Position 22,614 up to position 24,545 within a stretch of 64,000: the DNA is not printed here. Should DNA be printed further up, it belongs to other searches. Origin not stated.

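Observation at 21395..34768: PaaX-linked CoA-thioester catabolic supercluster with an unusual enzyme combination (candidate undescribed aerobic hybrid pathway for an amino- or hydroxy-aromatic or alicyclic acid)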

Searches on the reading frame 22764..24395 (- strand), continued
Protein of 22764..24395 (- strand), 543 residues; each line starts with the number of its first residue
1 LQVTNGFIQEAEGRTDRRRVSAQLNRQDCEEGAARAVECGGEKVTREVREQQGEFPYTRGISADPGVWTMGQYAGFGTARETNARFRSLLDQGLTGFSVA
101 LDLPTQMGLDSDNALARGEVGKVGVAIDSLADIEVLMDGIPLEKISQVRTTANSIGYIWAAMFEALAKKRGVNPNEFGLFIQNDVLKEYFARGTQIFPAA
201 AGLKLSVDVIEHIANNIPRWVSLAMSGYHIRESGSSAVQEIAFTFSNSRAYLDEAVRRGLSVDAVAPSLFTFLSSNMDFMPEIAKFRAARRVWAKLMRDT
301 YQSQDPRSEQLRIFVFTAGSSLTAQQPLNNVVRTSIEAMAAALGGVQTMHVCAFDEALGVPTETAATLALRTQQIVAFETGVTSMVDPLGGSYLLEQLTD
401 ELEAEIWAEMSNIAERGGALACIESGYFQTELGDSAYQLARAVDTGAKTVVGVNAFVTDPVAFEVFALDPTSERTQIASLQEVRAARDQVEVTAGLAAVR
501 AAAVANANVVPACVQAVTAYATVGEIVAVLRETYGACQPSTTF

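Call 48: search_dna_similar(query=window:22764-24266:-, collection=plasmids, mode=protein, max_rows=25)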
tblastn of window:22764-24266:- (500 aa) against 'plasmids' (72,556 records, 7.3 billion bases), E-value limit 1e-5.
Records with a match: 433; places in all: 484; records where one place covers at least 80% of the query: 424.
Best place of each record, by identity: <60% 433.
By first word of the organism name: Rhizobium 129; Sinorhizobium 98; Burkholderia 38; Streptomyces 14; Azospirillum 14; Sphingobium 14; Mesorhizobium 11; Paraburkholderia 9; Ensifer 9; Shinella 8; and 55 more.
By predicted mobility (MOB-suite, as given by PLSDB): non-mobilizable 253; conjugative 105; mobilizable 75.
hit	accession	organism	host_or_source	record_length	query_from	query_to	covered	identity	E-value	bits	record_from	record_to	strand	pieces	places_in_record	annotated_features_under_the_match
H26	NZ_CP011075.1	Brevibacillus laterosporus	Oryza sativa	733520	10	492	97%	49.9%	1e-143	462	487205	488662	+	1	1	methylmalonyl-CoA mutase family protein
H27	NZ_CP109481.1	Streptomyces sp. NBC_01450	-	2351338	10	500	98%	46.7%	4e-133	432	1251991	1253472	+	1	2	none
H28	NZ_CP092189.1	Deinococcus sp. KNUC1210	Setaria viridis,cell ...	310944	10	492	97%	46.9%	5e-134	435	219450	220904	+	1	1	methylmalonyl-CoA mutase family protein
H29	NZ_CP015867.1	Streptomyces parvulus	-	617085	8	500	99%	45.9%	2e-129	421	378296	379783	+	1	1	methylmalonyl-CoA mutase family protein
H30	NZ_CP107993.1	Streptomyces canus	-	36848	10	500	98%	46.1%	2e-132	430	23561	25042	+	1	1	methylmalonyl-CoA mutase family protein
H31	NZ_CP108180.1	Streptomyces canus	-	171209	10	500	98%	46.1%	2e-132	430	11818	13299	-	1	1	methylmalonyl-CoA mutase family protein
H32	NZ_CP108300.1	Streptomyces canus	-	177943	10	500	98%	46.1%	2e-132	430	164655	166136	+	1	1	methylmalonyl-CoA mutase family protein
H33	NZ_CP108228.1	Streptomyces canus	-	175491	10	500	98%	46.1%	4e-132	429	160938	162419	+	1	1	methylmalonyl-CoA mutase family protein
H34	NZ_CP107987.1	Streptomyces canus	-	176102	10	500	98%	46.1%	4e-132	429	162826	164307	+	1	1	methylmalonyl-CoA mutase family protein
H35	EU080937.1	haloarchaeon TuA4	-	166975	10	499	98%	46.0%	2e-125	410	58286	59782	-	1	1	record has no annotation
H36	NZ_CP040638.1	Natrinema pallidum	Salt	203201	10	499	98%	46.0%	7e-125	409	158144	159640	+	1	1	methylmalonyl-CoA mutase family protein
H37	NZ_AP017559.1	Halopenitus persicus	-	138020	10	499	98%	45.7%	8e-130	423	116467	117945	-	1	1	methylmalonyl-CoA mutase family protein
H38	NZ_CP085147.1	Sulfitobacter dubius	cell culture,Sediment from the Channel ...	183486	8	500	99%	45.4%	3e-121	398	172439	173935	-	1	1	methylmalonyl-CoA mutase family protein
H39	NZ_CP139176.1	Streptomyces sp. CL7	soild,microorganism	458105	8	500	99%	45.3%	4e-126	412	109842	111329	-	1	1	methylmalonyl-CoA mutase family protein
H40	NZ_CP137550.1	Streptomyces sp. N50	Selaginella tamariscina,cell ...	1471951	10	500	98%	45.5%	5e-120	394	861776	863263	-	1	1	record has no annotation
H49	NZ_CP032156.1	Mycobacterium sp. ELW1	whole organism,Stream sediment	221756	10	500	98%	45.1%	2e-122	401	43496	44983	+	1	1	methylmalonyl-CoA mutase family protein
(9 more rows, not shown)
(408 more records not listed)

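Call 54: get_annotated_region(hit=H26, flank=6000)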
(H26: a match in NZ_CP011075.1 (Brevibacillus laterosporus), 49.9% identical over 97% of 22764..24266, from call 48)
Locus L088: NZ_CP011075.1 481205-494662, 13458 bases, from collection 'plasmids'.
description: Brevibacillus laterosporus strain B9 plasmid unnamed1, complete sequence
organism: Brevibacillus laterosporus (NCBI taxid 1465)
taxonomy: Bacteria; Bacillota; Bacilli; Bacillales; Paenibacillaceae; Brevibacillus; Brevibacillus laterosporus
host: -; source: Oryza sativa; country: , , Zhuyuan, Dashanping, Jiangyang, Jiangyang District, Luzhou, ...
typing (MOB-suite, as given by PLSDB): non-mobilizable
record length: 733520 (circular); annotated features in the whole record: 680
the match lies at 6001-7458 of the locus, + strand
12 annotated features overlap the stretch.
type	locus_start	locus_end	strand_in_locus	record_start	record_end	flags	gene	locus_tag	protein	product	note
CDS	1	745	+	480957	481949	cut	-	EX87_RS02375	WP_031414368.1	thiamine pyrophosphate-dependent dehydrogenase E1 component subunit alpha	-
CDS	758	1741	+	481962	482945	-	-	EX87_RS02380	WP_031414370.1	alpha-ketoacid dehydrogenase subunit beta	-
CDS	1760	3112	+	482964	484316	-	-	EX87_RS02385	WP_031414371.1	dihydrolipoamide acetyltransferase family protein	GO:0006096 - glycolytic process [Evidence IEA]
CDS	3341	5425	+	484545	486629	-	-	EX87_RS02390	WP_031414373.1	stalk domain-containing protein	-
CDS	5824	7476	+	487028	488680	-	-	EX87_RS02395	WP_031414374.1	methylmalonyl-CoA mutase family protein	-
CDS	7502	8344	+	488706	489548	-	mce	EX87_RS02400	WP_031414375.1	methylmalonyl-CoA epimerase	-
CDS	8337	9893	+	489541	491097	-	-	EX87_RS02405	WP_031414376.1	carboxyl transferase domain-containing protein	-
CDS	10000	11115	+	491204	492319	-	-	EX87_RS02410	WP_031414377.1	M20/M25/M40 family metallo-hydrolase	-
CDS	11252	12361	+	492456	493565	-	-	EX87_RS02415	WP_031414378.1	DUF3866 family protein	-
CDS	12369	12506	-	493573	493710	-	-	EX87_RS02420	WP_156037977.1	Z-ring formation inhibitor MciZ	-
CDS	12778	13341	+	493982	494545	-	-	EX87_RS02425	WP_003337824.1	NUDIX hydrolase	-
CDS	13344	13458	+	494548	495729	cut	-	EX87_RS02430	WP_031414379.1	endonuclease Q family protein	-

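Call 55: get_annotated_region(hit=H36, flank=4000)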
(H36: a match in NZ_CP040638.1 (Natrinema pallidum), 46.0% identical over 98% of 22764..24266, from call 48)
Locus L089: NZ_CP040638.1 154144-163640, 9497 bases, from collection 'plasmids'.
description: Natrinema pallidum strain BOL6-1 plasmid pNPA200, complete sequence
organism: Natrinema pallidum (NCBI taxid 69527)
taxonomy: Archaea; Euryarchaeota; Halobacteria; Halobacteriales; Natrialbaceae; Natrinema; Natrinema pallidum
host: -; source: Salt; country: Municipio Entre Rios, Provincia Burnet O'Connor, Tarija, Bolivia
typing (MOB-suite, as given by PLSDB): non-mobilizable
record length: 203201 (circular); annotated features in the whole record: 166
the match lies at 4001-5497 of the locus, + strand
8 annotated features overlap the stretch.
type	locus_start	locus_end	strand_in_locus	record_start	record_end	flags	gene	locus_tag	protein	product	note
CDS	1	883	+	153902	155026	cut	-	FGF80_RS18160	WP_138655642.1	acyl-CoA dehydrogenase family protein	-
CDS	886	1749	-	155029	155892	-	-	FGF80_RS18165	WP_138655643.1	3-hydroxybutyryl-CoA dehydrogenase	GO:0006631 - fatty acid metabolic process [Evidence IEA]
CDS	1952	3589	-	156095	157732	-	-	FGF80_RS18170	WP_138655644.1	AMP-binding protein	-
CDS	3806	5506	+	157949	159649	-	-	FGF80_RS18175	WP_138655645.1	methylmalonyl-CoA mutase family protein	-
CDS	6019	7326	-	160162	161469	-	paaK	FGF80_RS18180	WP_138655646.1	phenylacetate--CoA ligase PaaK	GO:0010124 - phenylacetate catabolic process [Evidence IEA]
CDS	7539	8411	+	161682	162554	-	-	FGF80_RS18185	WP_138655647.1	amidohydrolase family protein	-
CDS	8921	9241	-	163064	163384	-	-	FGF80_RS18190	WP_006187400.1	EthD family reductase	-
CDS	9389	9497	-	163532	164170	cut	-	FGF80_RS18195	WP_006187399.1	helix-turn-helix domain-containing protein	-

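Call 56: get_annotated_region(hit=H49, flank=4000)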
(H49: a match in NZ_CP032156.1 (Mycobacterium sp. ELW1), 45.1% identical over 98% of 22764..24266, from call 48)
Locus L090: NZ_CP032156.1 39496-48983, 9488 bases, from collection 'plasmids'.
description: Mycobacterium sp. ELW1 plasmid pELW1-1, complete sequence
organism: Mycobacterium sp. ELW1 (NCBI taxid 1547487)
taxonomy: Bacteria; Actinomycetota; Actinomycetes; Mycobacteriales; Mycobacteriaceae; Mycobacterium; Mycobacterium sp. ELW1
host: -; source: whole organism,Stream sediment; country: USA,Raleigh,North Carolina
typing (MOB-suite, as given by PLSDB): mobilizable; replicon rep_cluster_1586; relaxase MOBF
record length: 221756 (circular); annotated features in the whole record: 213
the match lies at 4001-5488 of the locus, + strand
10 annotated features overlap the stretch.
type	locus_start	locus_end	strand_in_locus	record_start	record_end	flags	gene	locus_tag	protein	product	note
CDS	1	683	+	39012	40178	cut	cobA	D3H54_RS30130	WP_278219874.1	uroporphyrinogen-III C-methyltransferase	GO:0019354 - siroheme biosynthetic process [Evidence IEA]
CDS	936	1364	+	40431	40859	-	-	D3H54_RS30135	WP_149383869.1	cobalamin B12-binding domain-containing protein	-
CDS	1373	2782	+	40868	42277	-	-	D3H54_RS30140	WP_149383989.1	AMP-binding protein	-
CDS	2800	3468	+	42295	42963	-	meaB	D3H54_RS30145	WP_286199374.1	methylmalonyl Co-A mutase-associated GTPase MeaB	GO:1903826 - L-arginine transmembrane transport [Evidence IEA]; GO:0015819 - lysine transport [Evidence IEA]; ...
CDS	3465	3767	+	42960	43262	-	-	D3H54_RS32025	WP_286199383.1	hypothetical protein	-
CDS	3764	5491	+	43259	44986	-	-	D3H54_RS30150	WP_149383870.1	methylmalonyl-CoA mutase family protein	-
CDS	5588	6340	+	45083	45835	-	-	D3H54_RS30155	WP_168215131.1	FCD domain-containing protein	GO:0006355 - regulation of DNA-templated transcription [Evidence IEA]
CDS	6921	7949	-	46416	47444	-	ilvC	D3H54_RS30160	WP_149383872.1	ketol-acid reductoisomerase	-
CDS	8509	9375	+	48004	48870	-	-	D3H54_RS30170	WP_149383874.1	3-hydroxybutyryl-CoA dehydrogenase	-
CDS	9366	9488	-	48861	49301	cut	-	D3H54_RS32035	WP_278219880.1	hypothetical protein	-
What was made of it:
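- Closest known: HCM-type 2-hydroxyisobutyrate pathway. Same: The same logic: activate an acid, use a B12 mutase to bring an oxygen function into the beta position, then oxidise and thiolyse (call 56).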

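Call 68: search_protein_representatives(protein=window:22764-24266:-)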
Query: 500 residues. Proteins with E-value up to 0.001 (for the whole library): 18837; up to 1e-10: 11594; up to 1e-30: 2369. The best 150 are listed.
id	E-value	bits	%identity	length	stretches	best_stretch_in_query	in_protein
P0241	1.2e-170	585.0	54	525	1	7-498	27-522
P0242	3.2e-162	557.2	55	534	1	7-497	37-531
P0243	2.5e-145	501.5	50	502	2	48-377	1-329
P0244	8.8e-142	489.8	88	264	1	237-500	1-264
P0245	7.1e-139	480.2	47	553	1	9-496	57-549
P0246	3.9e-137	474.5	55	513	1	7-497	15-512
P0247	1.2e-132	459.7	46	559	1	9-494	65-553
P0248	1.9e-131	455.8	47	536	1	8-494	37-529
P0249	2.0e-131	455.7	45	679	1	8-494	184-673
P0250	3.4e-129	448.3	45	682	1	8-496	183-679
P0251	5.0e-129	447.8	45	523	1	8-493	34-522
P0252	1.1e-126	440.0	46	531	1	9-500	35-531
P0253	1.8e-125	436.1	44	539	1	8-493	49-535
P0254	3.9e-122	425.1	45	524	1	9-497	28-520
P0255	5.5e-122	424.6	44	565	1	6-494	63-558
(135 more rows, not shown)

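Call 70: find_encoding_contigs(protein=P0241, flank=10000, max_places=3)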
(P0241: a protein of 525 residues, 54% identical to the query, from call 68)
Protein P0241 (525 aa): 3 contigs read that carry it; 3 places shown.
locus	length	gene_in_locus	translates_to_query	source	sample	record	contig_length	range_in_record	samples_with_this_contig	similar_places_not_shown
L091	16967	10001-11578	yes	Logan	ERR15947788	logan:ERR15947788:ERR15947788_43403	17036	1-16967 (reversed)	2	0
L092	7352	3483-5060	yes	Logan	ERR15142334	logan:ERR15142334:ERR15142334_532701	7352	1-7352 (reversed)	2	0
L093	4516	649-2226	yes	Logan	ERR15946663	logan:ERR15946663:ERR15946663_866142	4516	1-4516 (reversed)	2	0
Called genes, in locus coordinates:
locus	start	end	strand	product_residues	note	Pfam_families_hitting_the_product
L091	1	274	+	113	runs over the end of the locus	?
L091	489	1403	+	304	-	PF00561:Abhydrolase_1, PF00975:Thioesterase, PF12146:Hydrolase_4, PF12697:Abhydrolase_6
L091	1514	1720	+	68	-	-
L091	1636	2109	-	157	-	PF01243:PNPOx_N, PF12900:Pyridox_ox_2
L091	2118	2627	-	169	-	-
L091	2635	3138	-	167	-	-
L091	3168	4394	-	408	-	PF13433:Peripla_BP_5, PF13458:Peripla_BP_6, PF01094:ANF_receptor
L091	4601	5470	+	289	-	PF02653:BPD_transp_2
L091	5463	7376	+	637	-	PF02653:BPD_transp_2, PF00005:ABC_tran, PF13304:AAA_21 (faint), PF12399:BCA_ABC_TP_C (weak)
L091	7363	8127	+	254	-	PF00005:ABC_tran, PF13304:AAA_21 (faint), PF12399:BCA_ABC_TP_C (faint)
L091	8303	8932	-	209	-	PF00440:TetR_N, PF17932:TetR_C_24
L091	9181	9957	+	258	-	PF00378:ECH_1, PF16113:ECH_2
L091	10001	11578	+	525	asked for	PF01642:MM_CoA_mutase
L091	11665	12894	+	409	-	PF02515:CoA_transf_3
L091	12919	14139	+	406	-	PF00108:Thiolase_N, PF00109:ketoacyl-synt (weak), PF02803:Thiolase_C, PF22691:Thiolase_C_1 (weak)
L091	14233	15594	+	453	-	PF07287:AtuA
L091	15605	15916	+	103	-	PF23544:AtuA_ferredoxin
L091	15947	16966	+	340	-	?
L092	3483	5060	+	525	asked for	PF01642:MM_CoA_mutase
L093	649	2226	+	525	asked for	PF01642:MM_CoA_mutase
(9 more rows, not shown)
